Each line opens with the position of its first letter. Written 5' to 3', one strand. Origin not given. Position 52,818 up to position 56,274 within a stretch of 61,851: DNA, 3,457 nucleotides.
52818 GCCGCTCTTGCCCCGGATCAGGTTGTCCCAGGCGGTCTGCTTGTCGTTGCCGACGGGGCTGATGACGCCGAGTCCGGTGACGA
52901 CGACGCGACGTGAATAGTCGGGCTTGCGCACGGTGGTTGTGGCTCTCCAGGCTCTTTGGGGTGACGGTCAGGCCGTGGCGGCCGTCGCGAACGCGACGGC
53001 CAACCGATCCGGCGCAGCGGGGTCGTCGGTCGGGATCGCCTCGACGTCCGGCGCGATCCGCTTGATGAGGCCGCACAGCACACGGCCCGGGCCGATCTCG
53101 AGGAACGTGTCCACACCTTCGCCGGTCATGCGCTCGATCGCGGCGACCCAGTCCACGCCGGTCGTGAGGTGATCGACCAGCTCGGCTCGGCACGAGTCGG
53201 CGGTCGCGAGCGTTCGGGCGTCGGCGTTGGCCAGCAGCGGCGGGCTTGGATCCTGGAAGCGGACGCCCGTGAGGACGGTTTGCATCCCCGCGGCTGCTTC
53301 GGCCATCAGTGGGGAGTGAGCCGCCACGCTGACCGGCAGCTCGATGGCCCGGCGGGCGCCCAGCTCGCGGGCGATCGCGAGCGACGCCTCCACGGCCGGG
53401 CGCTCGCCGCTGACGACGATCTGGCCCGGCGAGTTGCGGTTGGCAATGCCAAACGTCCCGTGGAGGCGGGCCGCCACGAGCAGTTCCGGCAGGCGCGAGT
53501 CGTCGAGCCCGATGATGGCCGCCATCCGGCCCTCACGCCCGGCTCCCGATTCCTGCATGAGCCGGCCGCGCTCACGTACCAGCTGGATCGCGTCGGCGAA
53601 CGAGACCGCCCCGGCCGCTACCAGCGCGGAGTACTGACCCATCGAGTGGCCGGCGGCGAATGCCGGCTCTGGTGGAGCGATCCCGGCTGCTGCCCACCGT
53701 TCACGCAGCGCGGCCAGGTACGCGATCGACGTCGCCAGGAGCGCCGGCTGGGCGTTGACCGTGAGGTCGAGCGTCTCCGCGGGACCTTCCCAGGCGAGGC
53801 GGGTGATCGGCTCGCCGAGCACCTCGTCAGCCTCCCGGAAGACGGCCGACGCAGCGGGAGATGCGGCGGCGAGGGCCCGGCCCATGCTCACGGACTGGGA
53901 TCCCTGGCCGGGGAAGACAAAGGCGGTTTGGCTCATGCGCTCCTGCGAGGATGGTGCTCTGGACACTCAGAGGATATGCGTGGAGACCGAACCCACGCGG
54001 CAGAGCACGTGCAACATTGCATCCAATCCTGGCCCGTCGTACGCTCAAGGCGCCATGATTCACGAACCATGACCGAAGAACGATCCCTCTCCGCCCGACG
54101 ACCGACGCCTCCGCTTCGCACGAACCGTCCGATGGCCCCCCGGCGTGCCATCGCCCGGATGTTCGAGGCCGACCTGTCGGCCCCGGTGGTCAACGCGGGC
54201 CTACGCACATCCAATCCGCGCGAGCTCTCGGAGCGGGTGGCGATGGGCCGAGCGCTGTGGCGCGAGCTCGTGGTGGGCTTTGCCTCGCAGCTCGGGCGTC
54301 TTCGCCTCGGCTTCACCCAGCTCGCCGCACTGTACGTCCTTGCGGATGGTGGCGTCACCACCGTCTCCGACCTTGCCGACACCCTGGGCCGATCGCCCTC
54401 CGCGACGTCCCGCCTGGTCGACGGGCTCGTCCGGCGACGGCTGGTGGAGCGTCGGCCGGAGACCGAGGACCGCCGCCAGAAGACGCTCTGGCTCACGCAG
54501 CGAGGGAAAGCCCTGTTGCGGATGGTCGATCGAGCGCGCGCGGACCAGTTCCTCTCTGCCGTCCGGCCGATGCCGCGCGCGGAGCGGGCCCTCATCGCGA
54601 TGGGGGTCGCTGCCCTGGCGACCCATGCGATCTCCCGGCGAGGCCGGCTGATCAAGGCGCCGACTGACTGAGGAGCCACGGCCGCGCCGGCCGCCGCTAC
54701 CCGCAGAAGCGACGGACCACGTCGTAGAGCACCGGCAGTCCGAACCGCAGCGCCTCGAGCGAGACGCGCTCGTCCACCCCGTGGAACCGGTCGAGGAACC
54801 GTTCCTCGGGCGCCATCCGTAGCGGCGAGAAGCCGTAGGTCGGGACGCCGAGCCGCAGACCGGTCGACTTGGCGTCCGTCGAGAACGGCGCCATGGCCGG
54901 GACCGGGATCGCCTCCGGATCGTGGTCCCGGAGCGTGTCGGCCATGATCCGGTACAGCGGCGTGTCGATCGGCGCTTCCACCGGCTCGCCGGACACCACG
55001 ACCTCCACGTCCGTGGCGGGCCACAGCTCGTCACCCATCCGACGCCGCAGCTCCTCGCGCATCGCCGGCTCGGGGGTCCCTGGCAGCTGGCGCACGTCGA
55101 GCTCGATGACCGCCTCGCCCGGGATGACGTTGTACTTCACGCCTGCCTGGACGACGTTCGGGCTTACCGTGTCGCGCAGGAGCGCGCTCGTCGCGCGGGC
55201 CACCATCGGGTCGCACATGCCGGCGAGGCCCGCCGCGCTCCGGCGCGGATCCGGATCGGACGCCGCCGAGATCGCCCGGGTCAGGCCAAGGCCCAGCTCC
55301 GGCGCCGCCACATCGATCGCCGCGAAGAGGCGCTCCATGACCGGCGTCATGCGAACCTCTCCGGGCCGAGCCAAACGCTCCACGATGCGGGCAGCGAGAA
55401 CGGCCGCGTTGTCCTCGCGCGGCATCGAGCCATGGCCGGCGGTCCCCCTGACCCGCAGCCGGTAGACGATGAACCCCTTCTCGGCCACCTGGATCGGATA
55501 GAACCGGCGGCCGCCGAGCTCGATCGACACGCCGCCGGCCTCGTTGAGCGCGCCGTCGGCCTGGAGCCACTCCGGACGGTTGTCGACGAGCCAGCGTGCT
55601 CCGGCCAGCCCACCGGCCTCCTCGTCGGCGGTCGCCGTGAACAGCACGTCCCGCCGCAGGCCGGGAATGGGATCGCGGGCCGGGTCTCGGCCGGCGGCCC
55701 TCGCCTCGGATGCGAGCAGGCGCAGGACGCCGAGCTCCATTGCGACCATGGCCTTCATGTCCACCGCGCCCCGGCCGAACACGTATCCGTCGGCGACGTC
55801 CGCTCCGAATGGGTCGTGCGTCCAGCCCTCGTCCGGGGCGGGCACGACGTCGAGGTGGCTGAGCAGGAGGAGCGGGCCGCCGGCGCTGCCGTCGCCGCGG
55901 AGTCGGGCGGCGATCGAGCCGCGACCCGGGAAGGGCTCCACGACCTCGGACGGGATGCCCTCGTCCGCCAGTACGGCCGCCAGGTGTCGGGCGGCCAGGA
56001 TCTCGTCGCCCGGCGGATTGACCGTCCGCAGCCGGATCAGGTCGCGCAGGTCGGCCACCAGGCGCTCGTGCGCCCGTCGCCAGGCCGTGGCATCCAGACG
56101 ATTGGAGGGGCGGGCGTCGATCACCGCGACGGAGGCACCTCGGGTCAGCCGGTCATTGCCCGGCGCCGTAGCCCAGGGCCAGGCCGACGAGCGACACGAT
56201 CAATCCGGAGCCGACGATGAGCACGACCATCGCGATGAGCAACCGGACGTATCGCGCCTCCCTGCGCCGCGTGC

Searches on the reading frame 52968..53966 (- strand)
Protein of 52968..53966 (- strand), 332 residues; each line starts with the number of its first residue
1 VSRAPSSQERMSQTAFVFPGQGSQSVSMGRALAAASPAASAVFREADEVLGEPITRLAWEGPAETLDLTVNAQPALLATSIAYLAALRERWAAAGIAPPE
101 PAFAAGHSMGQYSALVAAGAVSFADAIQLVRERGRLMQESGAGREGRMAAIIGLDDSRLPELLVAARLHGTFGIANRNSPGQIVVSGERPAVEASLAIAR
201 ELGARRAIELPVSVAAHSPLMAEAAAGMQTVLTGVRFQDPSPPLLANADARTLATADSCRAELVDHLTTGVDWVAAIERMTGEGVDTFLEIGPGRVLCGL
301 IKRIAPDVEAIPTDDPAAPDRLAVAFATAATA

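Call 39: search_protein_families(library=pfam, proteins=[window:52968-53966:-], max_evalue=0.001)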
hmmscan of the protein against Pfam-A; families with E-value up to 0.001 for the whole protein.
window:52968-53966:- (332 aa): 1 family
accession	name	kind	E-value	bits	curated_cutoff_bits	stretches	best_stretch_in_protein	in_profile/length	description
PF00698.26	Acyl_transf_1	-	8.9e-35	121.1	32.7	1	16-298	2-272/319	Acyl transferase domain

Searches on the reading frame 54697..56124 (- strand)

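Call 39: search_protein_families(library=pfam, proteins=[window:54697-56124:-], max_evalue=0.001)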
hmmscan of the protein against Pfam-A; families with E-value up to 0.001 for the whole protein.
window:54697-56124:- (475 aa): 3 families
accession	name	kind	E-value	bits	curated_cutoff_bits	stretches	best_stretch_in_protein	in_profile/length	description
PF01546.33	Peptidase_M20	-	2.8e-26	93.1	24.6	1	86-471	1-205/206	Peptidase family M20/M25/M40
PF07687.19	M20_dimer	-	1.6e-11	44.6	21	1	213-366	1-102/107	Peptidase dimerisation domain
PF04389.22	Peptidase_M28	-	3.4e-05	24.1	21.3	1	71-184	2-81/193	Peptidase family M28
